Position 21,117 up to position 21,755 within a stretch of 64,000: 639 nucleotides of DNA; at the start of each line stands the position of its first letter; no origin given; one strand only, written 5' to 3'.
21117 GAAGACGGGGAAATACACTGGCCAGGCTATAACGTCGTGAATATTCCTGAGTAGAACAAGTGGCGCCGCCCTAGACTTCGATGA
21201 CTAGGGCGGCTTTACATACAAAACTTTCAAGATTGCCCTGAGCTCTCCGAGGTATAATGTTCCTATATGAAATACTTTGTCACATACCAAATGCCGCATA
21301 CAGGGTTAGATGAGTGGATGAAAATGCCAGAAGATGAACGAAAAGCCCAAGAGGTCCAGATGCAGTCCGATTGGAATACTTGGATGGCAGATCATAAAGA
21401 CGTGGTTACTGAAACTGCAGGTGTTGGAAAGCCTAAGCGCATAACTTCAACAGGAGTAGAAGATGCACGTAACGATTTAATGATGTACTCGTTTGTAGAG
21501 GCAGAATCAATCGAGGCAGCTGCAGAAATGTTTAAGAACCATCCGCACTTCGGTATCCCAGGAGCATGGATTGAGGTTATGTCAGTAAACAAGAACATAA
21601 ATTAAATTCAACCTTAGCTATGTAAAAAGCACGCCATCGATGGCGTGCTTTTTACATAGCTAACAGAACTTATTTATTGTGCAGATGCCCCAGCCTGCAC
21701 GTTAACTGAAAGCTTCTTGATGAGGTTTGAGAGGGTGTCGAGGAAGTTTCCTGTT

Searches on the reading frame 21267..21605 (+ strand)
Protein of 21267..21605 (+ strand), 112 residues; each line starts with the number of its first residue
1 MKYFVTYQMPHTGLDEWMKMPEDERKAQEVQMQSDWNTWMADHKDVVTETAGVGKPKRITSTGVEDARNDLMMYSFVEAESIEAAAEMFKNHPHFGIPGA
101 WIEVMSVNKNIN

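Call 66: search_protein_families(library=pfam, proteins=[window:21267-21605:+], max_evalue=0.01)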
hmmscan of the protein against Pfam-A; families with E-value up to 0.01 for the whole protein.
window:21267-21605:+ (112 aa): 0 families

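Call 68: find_encoding_contigs(protein=window:21267-21605:+, flank=2500, max_places=10)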
Protein window:21267-21605:+ (112 aa): 1 contig read that carries it; 1 place shown.
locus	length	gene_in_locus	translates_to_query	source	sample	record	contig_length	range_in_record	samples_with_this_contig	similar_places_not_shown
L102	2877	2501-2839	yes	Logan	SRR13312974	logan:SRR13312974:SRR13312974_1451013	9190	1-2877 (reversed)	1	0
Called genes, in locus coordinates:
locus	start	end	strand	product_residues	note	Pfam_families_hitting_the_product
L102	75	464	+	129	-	-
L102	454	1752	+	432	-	PF00482:T2SSF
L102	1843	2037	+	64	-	-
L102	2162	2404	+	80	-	-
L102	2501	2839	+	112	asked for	-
